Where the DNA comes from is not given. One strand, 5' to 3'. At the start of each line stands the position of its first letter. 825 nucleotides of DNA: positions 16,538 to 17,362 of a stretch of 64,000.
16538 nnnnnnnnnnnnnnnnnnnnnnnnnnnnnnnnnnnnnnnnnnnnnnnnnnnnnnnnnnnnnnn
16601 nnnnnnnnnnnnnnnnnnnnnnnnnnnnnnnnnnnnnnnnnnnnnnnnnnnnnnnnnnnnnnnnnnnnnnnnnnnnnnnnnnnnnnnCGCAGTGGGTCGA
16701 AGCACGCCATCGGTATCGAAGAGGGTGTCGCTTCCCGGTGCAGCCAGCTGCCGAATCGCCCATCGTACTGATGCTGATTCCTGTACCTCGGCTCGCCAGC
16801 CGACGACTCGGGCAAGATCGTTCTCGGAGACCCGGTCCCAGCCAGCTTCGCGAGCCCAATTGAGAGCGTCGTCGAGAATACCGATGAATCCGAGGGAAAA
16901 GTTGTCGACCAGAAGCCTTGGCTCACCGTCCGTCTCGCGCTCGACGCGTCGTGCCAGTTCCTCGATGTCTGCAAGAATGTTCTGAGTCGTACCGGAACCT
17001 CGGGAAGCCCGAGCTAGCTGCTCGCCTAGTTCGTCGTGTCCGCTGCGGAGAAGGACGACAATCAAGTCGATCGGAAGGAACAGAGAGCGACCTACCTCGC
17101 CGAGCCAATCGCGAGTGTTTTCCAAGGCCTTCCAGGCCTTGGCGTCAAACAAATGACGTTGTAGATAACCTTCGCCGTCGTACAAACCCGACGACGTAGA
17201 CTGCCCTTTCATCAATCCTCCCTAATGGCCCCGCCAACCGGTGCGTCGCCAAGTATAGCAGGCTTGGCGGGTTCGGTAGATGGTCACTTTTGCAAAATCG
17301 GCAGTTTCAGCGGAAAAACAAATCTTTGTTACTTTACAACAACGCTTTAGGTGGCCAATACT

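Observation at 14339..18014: ClpV/ClpA-like double AAA+ ATPase with a roughly 360-aa N-region next to an FHA/zinc-ribbon protein, near the STAND kinase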

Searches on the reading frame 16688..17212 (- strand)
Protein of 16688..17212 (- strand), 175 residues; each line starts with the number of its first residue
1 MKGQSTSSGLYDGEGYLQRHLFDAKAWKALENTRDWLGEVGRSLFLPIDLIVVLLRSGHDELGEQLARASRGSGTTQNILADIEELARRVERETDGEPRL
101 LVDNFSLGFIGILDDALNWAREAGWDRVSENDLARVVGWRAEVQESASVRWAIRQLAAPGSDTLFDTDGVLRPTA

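Call 23: search_solved_structures(query=A1, max_evalue=10, show_alignments=2)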
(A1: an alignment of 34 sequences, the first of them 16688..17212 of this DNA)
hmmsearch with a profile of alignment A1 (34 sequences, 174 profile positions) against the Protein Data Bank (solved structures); distinct sequences matched with E-value up to 10: 1.
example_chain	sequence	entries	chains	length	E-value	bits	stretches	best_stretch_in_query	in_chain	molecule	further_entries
8fjg_A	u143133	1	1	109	0.14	14.9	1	77-128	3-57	H12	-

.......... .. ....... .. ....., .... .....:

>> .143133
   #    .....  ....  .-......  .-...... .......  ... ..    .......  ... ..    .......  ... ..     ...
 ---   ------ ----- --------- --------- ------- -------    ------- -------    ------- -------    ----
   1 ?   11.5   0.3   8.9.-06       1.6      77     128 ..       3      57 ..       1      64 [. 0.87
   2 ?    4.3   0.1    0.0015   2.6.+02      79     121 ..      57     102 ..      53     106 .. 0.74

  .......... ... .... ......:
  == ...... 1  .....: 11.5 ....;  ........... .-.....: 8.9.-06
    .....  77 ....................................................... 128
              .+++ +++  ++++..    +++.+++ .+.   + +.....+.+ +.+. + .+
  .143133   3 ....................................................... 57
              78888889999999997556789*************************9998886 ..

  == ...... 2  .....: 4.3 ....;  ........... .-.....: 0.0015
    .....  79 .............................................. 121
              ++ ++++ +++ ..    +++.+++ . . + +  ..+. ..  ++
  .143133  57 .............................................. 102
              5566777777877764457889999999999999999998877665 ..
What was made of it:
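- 16733..17212 (-): N1 (aa 1-160): a highly divergent extra Clp N-domain. It carries the invariant motif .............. (aa 139-152, nt 16757-16798). No PDB sequence hit with the N1 profile (call 23).
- Tried and rejected: An HMM profile of N1 against PDB sequences found nothing but one chance hit (call 23).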

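Call 24: find_related_loci(query=A1, collection=genome_contigs, flank=10000)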
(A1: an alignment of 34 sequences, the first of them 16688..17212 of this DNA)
Query A1 (175 aa) in genome_contigs; peptide patterns used: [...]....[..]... (x = any residue, [..] = any of these).
74 stretches matched a pattern; 43 encode a relative of the query (tblastn E <= 1e-3); 43 distinct loci.
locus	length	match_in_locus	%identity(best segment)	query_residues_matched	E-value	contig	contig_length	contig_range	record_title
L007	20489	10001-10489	52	10-172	1e-47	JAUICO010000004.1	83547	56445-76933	MAG: bacterium isolate 7_bin.36 NODE_524_length_83547_cov_1.643934, whole genome shotgun sequence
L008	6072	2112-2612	51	10-172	9e-48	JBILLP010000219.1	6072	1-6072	MAG: Bradymonadia bacterium isolate ME2017-08-05_3300034118_group7_bin73 Rohwer_bin1472_scaffold_12986_c1, whole genome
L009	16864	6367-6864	53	8-175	4e-47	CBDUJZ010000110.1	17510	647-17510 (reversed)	MAG TPA_asm: uncultured Myxococcales bacterium isolate SRR22808118_concoct_115 genome assembly, contig: ERZ25043431.2326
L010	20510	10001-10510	51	1-172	1e-46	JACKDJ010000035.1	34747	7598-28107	MAG: Myxococcales bacterium isolate HK-STAS-MYXO-4 HK-STAS-MYXO-4_35, whole genome shotgun sequence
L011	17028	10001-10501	49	6-172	3e-46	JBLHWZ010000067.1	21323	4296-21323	MAG: Bradymonadia bacterium isolate 3300046534_141 Ga0491194_0004754, whole genome shotgun sequence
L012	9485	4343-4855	47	5-175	1e-45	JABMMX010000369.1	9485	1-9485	MAG: Deltaproteobacteria bacterium isolate bin.666 k141_6828470, whole genome shotgun sequence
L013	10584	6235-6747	47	5-175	8e-46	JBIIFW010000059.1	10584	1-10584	MAG: Bradymonadia bacterium isolate ME2001-06-04pf_3300042445_group1_bin96 Rohwer_bin1468_scaffold_5120_c1, whole genome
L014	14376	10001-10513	47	5-175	7e-45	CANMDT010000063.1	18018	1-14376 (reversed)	MAG: Myxococcales bacterium isolate ZH-13may13-111 genome assembly, contig: ZH-13may13-C2452, whole genome shotgun seque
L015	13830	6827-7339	47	5-175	6e-45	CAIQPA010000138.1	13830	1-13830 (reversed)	MAG: uncultured delta proteobacterium isolate ErkenSummer_bin-2361 genome assembly, contig: bin-2361:138/690, whole geno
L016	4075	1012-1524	47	5-175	5e-45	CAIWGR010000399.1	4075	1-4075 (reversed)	MAG: uncultured delta proteobacterium isolate Ki3-D3_bin-0810 genome assembly, contig: bin-0810:399/726, whole genome sh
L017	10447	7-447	45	26-172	5e-35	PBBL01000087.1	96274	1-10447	MAG: Myxococcales bacterium isolate SP4258 MHASMcontig_3330592, whole genome shotgun sequence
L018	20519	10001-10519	39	1-172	1e-33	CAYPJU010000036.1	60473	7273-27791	MAG TPA_asm: uncultured Bradymonadales bacterium isolate SRP321284_co1_34 genome assembly, contig: NODE_570_length_60473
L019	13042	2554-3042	41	10-172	8e-33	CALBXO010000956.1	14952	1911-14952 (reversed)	MAG TPA_asm: uncultured proteobacterium isolate ERR2206771_bin.55_CONCOCT_v1.1_MAG genome assembly, contig: ERZ888641.35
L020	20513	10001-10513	69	2-172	1e-75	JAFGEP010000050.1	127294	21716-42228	MAG: Bradymonadales bacterium isolate Zod_Metabat.1238 k87_3893349, whole genome shotgun sequence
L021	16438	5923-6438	39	1-172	2e-32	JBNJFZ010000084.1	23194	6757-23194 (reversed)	MAG: Myxococcota bacterium isolate Y22_60dBSe2.bin.176 NODE_2112_length_23194_cov_13.938601, whole genome shotgun sequen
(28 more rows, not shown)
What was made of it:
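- All 43 genome loci are Bradymonadia/Myxococcota (call 24).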

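Call 29: predict_structure(alignment_id=A1)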
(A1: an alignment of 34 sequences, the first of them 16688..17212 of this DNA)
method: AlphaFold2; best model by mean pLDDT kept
length: 175 residues; sequences in the alignment: 34
mean_pLDDT: 87.3   pTM: 0.82
mean pLDDT of the five models: 87.3, 85.9, 83.1, 83.0, 82.1
residues with pLDDT >= 90: 113; 70-90: 35; 50-70: 25; < 50: 2
segments of 3 or more residues with pLDDT < 50: none
pLDDT, mean of each block of 10 residues (from residue 1): 63 97 98 97 96 97 90 78 93 84 95 96 96 95 80 78 61 64
secondary structure, 60 per line:
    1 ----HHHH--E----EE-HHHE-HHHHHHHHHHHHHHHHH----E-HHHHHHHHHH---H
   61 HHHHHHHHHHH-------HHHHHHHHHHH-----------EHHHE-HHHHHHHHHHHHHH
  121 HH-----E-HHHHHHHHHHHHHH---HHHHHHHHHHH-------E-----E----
elements in order: H5-8 H24-40 H47-56 H60-71 H79-89 H107-122 H130-143 H147-157

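Call 32: fold_search(model_id=the predicted structure, library=pdb)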
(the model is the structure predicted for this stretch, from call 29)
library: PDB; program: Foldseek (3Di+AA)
matches with E <= 10: 420; with E <= 0.001: 2
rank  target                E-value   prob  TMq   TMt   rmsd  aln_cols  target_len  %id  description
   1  4xbi_B                4.7e-04  1.00  0.51  0.26  11.1       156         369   15  Structure Of A Malarial Protein Involved in Proteostasis (released 2015-07-29)
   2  4xbi_A                5.8e-04  1.00  0.53  0.26   6.1       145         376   16  Structure Of A Malarial Protein Involved in Proteostasis (released 2015-07-29)
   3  2k77_MODEL_1_A        1.3e-03  1.00  0.47  0.55   9.1       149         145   17  NMR solution structure of the Bacillus subtilis ClpC N-domain (released 2009-04-28)
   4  5u2l                  1.7e-03  1.00  0.50  0.58   7.1       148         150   14  Crystal structure of the Hsp104 N-terminal domain from Candida albicans (released 2017-04-19)
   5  8ibo_A                1.7e-03  1.00  0.47  0.57   7.2       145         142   12  Crystal structure of Wild-Type Mycobacterium tuberculosis ClpC1 N-terminal domain in complex with Lassomycin (released 2023-09-20)
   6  8b9u_A                1.9e-03  1.00  0.51  0.61   6.4       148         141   11  Structure of ClpC1 NTD from Mycobacterium tuberculosis (released 2023-07-05)
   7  8ibp_A                2.0e-03  1.00  0.50  0.60   6.2       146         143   11  Crystal structure of Mycobacterium tuberculosis R21K ClpC1 N-terminal domain in complex with Lassomycin (released 2023-09-20)
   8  5u2u_B                2.3e-03  1.00  0.56  0.62  11.9       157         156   12  Crystal structure of the Hsp104 N-terminal domain from Saccharomyces cerevisiae (released 2017-04-19)
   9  3wdb                  2.4e-03  1.00  0.49  0.57   6.2       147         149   11  N-terminal domain of Mycobacterium tuberculosis ClpC1 (released 2013-09-18)
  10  6amn                  3.1e-03  1.00  0.54  0.29  13.3       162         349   12  Crystal Structure of Hsp104 N Domain (released 2017-11-29)
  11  6cn8_A                3.5e-03  1.00  0.49  0.55   6.3       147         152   12  High-resolution structure of ClpC1-NTD binding to Rufomycin-I (released 2019-06-05)
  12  9kkx_D                3.6e-03  1.00  0.52  0.59   6.5       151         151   15  Strigolactone-induced ASK1-MAX2-HTL7-SMAX1 complex (Class 1) with covalently bound D-ring (released 2025-09-17)
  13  8b3s_Z                3.6e-03  1.00  0.43  0.50   8.0       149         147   17  Structure of YjbA in complex with ClpC N-terminal Domain (released 2023-12-27)
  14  7tfm                  4.0e-03  1.00  0.50  0.59   6.9       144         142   12  Atomic Structure of the Leishmania spp. Hsp100 N-Domain (released 2022-02-16)
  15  6pbs_B                4.7e-03  1.00  0.47  0.55   7.2       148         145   15  Structure of ClpC1-NTD in complex with Ecumicin (released 2020-05-13)
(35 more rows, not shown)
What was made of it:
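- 16733..17212 (-): AlphaFold pLDDT 87; the top 50 Foldseek hits include ClpC, ClpC1, ClpB, ClpA, ClpD, Hsp104 and SMAX1 N-domains, with TM about 0.5-0.6 (calls 29, 32).
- Foldseek hits are dominated by Hsp100 N-domains (call 32).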

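Call 45: search_protein_representatives(alignment_id=A1)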
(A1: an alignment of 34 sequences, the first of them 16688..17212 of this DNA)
Query: 34 sequences, 174 profile positions. Proteins with E-value up to 0.001 (for the whole library): 28; up to 1e-10: 12; up to 1e-30: 8. The best 28 are listed.
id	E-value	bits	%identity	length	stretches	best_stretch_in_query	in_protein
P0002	5.6e-67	241.0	-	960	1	2-173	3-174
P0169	4.6e-66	238.0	-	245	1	4-171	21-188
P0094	9.7e-63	227.2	-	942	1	2-173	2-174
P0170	1.8e-62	226.3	-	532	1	5-173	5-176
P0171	3.3e-58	212.4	-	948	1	7-172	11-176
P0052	2.8e-50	186.6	-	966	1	4-173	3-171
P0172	2.9e-42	160.5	-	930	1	4-171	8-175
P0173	2.3e-31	125.0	-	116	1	5-115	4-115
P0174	6.6e-23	97.5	-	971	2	5-159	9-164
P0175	6.9e-20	87.6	-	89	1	1-78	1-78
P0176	1.8e-15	73.3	-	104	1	130-173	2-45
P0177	2.6e-11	59.7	-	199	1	6-65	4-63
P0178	1.4e-10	57.3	-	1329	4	6-134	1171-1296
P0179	3.7e-10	56.0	-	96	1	19-69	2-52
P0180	1.2e-08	51.1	-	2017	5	5-149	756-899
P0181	2.6e-07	46.7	-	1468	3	7-137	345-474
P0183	6.1e-07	45.5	-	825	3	7-135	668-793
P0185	1.2e-05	41.3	-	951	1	8-135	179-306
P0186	3.4e-05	39.8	-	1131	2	6-136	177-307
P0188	8.9e-05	38.4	-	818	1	5-136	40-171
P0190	2.4e-04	37.0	-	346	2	3-136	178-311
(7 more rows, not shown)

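Call 47: search_protein_families(library=pfam, proteins=[P0174, P0178, P0180, P0181, P0183, P0185, P0186, P0188, P0190], max_evalue=0.001)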
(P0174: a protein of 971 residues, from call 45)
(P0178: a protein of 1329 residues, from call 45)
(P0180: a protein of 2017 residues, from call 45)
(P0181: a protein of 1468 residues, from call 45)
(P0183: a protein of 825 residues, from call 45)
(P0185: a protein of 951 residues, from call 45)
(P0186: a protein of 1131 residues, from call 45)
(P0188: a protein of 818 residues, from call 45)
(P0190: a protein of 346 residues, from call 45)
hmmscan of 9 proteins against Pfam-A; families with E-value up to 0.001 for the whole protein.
P0174 (971 aa): 9 families
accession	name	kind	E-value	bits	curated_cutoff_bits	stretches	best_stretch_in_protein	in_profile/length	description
PF07724.20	AAA_2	-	2.6e-30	106.1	27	1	689-810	2-123/166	AAA domain (Cdc48 subfamily)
PF00004.35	AAA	-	8.5e-17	62.3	21.2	1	395-526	2-126/131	ATPase family associated with various cellular activities (AAA)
PF17871.7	AAA_lid_9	-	2.6e-13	50.2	22.8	1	533-591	2-59/104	AAA lid domain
PF13191.12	AAA_16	-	1.2e-06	29.6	32.6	1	372-456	2-80/167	AAA ATPase domain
PF07728.20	AAA_5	-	3.2e-06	27.6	22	0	395-470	3-76/139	AAA domain (dynein-related subfamily)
PF01637.24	ATPase_2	-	8.3e-06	26.2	33.2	0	375-417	4-46/225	ATPase domain predominantly from Archaea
PF13401.12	AAA_22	-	4.2e-05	24.3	27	1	390-487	4-102/130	AAA domain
PF05621.17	TniB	-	0.00011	22.2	22.4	0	447-530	107-186/189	Bacterial TniB protein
PF00158.32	Sigma54_activat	-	0.00031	20.9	20.2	0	380-435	9-59/168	Sigma-54 interaction domain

P0178 (1329 aa): 3 families
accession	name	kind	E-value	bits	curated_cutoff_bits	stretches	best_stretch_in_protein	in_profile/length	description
PF02861.25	Clp_N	-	7.1e-38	129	20.7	4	770-816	2-48/53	Clp amino terminal domain, pathogenicity island component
PF19960.5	EAD7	-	3.1e-15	56.1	32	1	175-235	1-61/62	Effector-associated domain 7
PF12770.12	CHAT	-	5.1e-12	46.3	24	1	264-453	97-288/289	CHAT domain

P0180 (2017 aa): 18 families
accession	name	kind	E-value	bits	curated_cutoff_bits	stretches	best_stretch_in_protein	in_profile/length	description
PF07724.20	AAA_2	-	1.1e-50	172.4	27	1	1750-1920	1-166/166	AAA domain (Cdc48 subfamily)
PF02861.25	Clp_N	-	2.2e-35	121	20.7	2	697-749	1-53/53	Clp amino terminal domain, pathogenicity island component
PF12770.12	CHAT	-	1.2e-24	87.7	24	1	69-337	4-289/289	CHAT domain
PF00004.35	AAA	-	7.1e-23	81.9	21.2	2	1478-1610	2-126/131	ATPase family associated with various cellular activities (AAA)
PF10431.15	ClpB_D2-small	-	2.4e-15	56.8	21.9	1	1926-1997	1-72/81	C-terminal, D2-small domain, of ClpB protein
PF17871.7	AAA_lid_9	-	5.9e-15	55.5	22.8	1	1616-1675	1-60/104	AAA lid domain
PF07728.20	AAA_5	-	1.1e-09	38.8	22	0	1755-1859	2-101/139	AAA domain (dynein-related subfamily)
PF00158.32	Sigma54_activat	-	3.6e-07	30.5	20.2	1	1751-1839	22-108/168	Sigma-54 interaction domain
PF13191.12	AAA_16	-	4e-07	31.1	32.6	1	1454-1510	1-59/167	AAA ATPase domain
PF13401.12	AAA_22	-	4.1e-06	27.6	27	0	1753-1851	6-109/130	AAA domain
PF12775.13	AAA_7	-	6.3e-06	26.3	25.8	0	1469-1502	28-62/181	P-loop containing dynein motor region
PF13173.12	AAA_14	-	3.5e-05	24.3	27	0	1754-1841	4-79/129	AAA domain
PF05729.18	NACHT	-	6.3e-05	23.3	26.7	0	1478-1505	4-31/167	NACHT domain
PF06414.18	Zeta_toxin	-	7.2e-05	22.7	22.3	0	1748-1794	13-57/199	Zeta toxin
PF25201.1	nSTAND6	-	8.7e-05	23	27.7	0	1455-1498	1-42/148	Novel STAND NTPase 6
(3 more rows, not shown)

P0181 (1468 aa): 20 families
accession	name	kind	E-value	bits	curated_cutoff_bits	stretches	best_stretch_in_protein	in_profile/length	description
PF07724.20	AAA_2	-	8.1e-49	166.3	27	1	1198-1368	1-166/166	AAA domain (Cdc48 subfamily)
PF12770.12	CHAT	-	1.3e-27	97.5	24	1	65-336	4-289/289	CHAT domain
PF00004.35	AAA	-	4.2e-20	73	21.2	2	913-1024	2-109/131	ATPase family associated with various cellular activities (AAA)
PF17871.7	AAA_lid_9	-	4.6e-18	65.5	22.8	1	1052-1117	2-67/104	AAA lid domain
PF02861.25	Clp_N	-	2.1e-17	63.4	20.7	0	460-495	9-44/53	Clp amino terminal domain, pathogenicity island component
PF10431.15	ClpB_D2-small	-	1.8e-15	57.2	21.9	1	1374-1445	1-72/81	C-terminal, D2-small domain, of ClpB protein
PF13191.12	AAA_16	-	7.7e-12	46.5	32.6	1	890-980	2-90/167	AAA ATPase domain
PF07728.20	AAA_5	-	8.1e-11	42.5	22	1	1203-1322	2-123/139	AAA domain (dynein-related subfamily)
PF01364.23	Peptidase_C25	-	1.3e-09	38.2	23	1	199-339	233-372/374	Peptidase family C25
PF00158.32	Sigma54_activat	-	1.3e-08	35.1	20.2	1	1202-1302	24-123/168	Sigma-54 interaction domain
PF13173.12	AAA_14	-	2.3e-07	31.3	27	0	1202-1284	4-74/129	AAA domain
PF20720.3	nSTAND3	-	2.6e-06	27.7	27.2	0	907-935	15-43/155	Novel STAND NTPase 3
PF05729.18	NACHT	-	3.6e-06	27.4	26.7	0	913-940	4-31/167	NACHT domain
PF13401.12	AAA_22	-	6.2e-06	27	27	0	908-970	4-59/130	AAA domain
PF01695.23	IstB_IS21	-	1.4e-05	25.2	24.1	0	1203-1226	95-118/238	IstB-like ATP binding protein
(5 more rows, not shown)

P0183 (825 aa): 2 families
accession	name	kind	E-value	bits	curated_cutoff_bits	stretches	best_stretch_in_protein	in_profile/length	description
PF12770.12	CHAT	-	8.4e-28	98.1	24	1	162-358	81-289/289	CHAT domain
PF02861.25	Clp_N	-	3.5e-11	43.5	20.7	1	693-740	1-48/53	Clp amino terminal domain, pathogenicity island component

P0185 (951 aa): 23 families
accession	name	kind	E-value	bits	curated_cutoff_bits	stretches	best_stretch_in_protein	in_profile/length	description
PF07724.20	AAA_2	-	2.5e-37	128.9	27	1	671-841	2-165/166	AAA domain (Cdc48 subfamily)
PF07728.20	AAA_5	-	6.8e-13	49.3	22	1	676-770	3-93/139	AAA domain (dynein-related subfamily)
PF00004.35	AAA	-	2e-11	44.9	21.2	1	401-479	1-73/131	ATPase family associated with various cellular activities (AAA)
PF13401.12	AAA_22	-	1.3e-10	42.1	27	1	397-477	4-80/130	AAA domain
PF13191.12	AAA_16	-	1.3e-07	32.7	32.6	1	392-615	18-144/167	AAA ATPase domain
PF13238.12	AAA_18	-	6.7e-07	30.3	29.4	0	401-422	1-22/128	AAA domain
PF06414.18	Zeta_toxin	-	1.4e-06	28.4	22.3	0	656-694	2-38/199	Zeta toxin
PF17871.7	AAA_lid_9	-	1.6e-06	28.4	22.8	1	536-603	4-70/104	AAA lid domain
PF20720.3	nSTAND3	-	2e-06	28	27.2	0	396-424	15-43/155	Novel STAND NTPase 3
PF02367.23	TsaE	-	4.9e-06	26.9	26.6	0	388-423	9-46/128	Threonylcarbamoyl adenosine biosynthesis protein TsaE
PF13481.12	AAA_25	-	7.3e-06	26.2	27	1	398-462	33-97/195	AAA domain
PF00158.32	Sigma54_activat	-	1e-05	25.8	20.2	0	386-430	12-54/168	Sigma-54 interaction domain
PF05729.18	NACHT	-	2.7e-05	24.5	26.7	0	401-428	3-30/167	NACHT domain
PF00005.33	ABC_tran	-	3.7e-05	24.8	25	0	398-481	11-80/137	ABC transporter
PF04851.21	ResIII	-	4.7e-05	23.8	22.5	0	647-699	8-50/164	Type III restriction enzyme, res subunit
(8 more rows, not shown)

P0186 (1131 aa): 23 families
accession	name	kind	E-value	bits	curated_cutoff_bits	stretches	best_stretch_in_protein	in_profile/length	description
PF07724.20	AAA_2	-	1.4e-39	136.2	27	1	747-919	1-166/166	AAA domain (Cdc48 subfamily)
PF00004.35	AAA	-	2.2e-15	57.7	21.2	2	400-484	1-81/131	ATPase family associated with various cellular activities (AAA)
PF07728.20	AAA_5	-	1.6e-10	41.6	22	1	753-858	3-106/139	AAA domain (dynein-related subfamily)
PF13401.12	AAA_22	-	3.5e-10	40.7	27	1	396-462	4-62/130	AAA domain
PF13191.12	AAA_16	-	7.5e-10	40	32.6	1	380-431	4-58/167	AAA ATPase domain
PF20720.3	nSTAND3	-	1.3e-06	28.7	27.2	0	395-431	15-51/155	Novel STAND NTPase 3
PF13238.12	AAA_18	-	2.2e-06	28.6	29.4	0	400-421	1-22/128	AAA domain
PF17871.7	AAA_lid_9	-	3e-06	27.5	22.8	1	534-607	3-75/104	AAA lid domain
PF13481.12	AAA_25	-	3e-06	27.4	27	1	397-470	33-112/195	AAA domain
PF13604.12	AAA_30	-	5.4e-06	26.7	27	0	748-841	17-109/191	AAA domain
PF25201.1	nSTAND6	-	1.9e-05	25.2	27.7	0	380-429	3-50/148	Novel STAND NTPase 6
PF13173.12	AAA_14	-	5e-05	23.7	27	0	397-475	2-75/129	AAA domain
PF20030.5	bpMoxR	-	8.5e-05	22.2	27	0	379-428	15-62/205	MoxR domain in the MoxR-vWA-beta-propeller ternary systems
PF05496.18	RuvB_N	-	0.0001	22.5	27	0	713-784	1-68/159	Holliday junction DNA helicase RuvB P-loop domain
PF02861.25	Clp_N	-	0.00012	22.6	20.7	0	205-231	3-29/53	Clp amino terminal domain, pathogenicity island component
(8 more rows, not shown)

P0188 (818 aa): 22 families
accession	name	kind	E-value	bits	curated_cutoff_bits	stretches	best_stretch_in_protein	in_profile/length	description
PF07724.20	AAA_2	-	1.6e-39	136.1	27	1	523-701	1-165/166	AAA domain (Cdc48 subfamily)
PF00004.35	AAA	-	1.5e-14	55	21.2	1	263-364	1-110/131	ATPase family associated with various cellular activities (AAA)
PF17871.7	AAA_lid_9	-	6.6e-11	42.5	22.8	1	388-456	1-69/104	AAA lid domain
PF07728.20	AAA_5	-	1.2e-10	42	22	1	529-634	3-106/139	AAA domain (dynein-related subfamily)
PF13191.12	AAA_16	-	2.4e-10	41.6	32.6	1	241-295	2-59/167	AAA ATPase domain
PF01637.24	ATPase_2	-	1.9e-08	34.8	33.2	1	242-317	2-77/225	ATPase domain predominantly from Archaea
PF02861.25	Clp_N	-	7.1e-07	29.7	20.7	0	68-98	2-32/53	Clp amino terminal domain, pathogenicity island component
PF25201.1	nSTAND6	-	2.8e-06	27.9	27.7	0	243-290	3-48/148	Novel STAND NTPase 6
PF12775.13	AAA_7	-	3.3e-06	27.2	25.8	0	259-333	32-108/181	P-loop containing dynein motor region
PF13401.12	AAA_22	-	3.9e-06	27.7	27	0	524-619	4-107/130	AAA domain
PF20720.3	nSTAND3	-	6.8e-06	26.3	27.2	0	249-293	5-50/155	Novel STAND NTPase 3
PF02367.23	TsaE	-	7.8e-06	26.3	26.6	0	245-284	4-45/128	Threonylcarbamoyl adenosine biosynthesis protein TsaE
PF00158.32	Sigma54_activat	-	8.3e-06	26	20.2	0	528-623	25-120/168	Sigma-54 interaction domain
PF05673.19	DUF815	-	4e-05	23.3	23.8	0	245-290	37-83/249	Protein of unknown function (DUF815)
PF13173.12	AAA_14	-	7.4e-05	23.2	27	0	528-635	5-88/129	AAA domain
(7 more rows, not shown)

P0190 (346 aa): 1 family
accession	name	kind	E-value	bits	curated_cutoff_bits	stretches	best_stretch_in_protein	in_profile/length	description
PF02861.25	Clp_N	-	5.8e-06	26.8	20.7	0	207-241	1-35/53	Clp amino terminal domain, pathogenicity island component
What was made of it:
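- The weak sequence relatives of N1 in 1.84 billion proteins are Clp_N domains (calls 45, 47).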

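Call 55: list_cluster_members(proteins=[P0174, P0185, P0186, P0188, P0178, P0180, P0181])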
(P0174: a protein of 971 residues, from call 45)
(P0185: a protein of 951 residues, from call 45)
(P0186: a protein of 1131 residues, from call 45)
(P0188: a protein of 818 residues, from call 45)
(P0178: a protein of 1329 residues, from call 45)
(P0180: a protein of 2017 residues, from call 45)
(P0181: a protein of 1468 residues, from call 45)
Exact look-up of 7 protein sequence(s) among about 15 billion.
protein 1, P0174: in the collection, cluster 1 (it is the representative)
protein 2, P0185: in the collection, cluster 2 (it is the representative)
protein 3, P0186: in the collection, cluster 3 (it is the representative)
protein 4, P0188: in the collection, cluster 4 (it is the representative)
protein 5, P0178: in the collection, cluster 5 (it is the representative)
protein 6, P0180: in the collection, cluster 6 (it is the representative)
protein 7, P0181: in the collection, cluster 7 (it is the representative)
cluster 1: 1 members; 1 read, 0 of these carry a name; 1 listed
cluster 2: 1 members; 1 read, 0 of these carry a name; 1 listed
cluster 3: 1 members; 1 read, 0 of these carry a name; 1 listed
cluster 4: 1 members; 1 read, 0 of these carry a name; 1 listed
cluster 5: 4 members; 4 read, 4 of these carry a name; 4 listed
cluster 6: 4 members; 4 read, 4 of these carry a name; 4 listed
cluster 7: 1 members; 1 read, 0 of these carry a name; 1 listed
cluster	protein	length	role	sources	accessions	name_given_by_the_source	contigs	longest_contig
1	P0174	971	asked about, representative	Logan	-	-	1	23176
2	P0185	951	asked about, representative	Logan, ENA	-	-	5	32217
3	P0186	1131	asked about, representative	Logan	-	-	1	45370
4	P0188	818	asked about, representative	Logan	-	-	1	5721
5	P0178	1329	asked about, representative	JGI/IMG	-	ATP-dependent Clp protease ATP-binding subunit ClpA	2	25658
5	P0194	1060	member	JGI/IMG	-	ATP-dependent Clp protease ATP-binding subunit ClpA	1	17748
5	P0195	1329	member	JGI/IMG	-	ATP-dependent Clp protease ATP-binding subunit ClpA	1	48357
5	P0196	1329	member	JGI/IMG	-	ATP-dependent Clp protease ATP-binding subunit ClpA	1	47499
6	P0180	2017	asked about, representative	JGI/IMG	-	ATP-dependent Clp protease ATP-binding subunit ClpA/CHAT domain-containing protein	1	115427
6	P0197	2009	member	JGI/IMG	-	ATP-dependent Clp protease ATP-binding subunit ClpA/CHAT domain-containing protein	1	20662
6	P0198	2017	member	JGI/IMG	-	ATP-dependent Clp protease ATP-binding subunit ClpA/CHAT domain-containing protein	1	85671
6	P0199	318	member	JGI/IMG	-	CHAT domain-containing protein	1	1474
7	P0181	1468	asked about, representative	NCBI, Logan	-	-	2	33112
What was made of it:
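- Tried and rejected: Cluster look-up gave no taxonomy for the distant double-N proteins (call 55).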
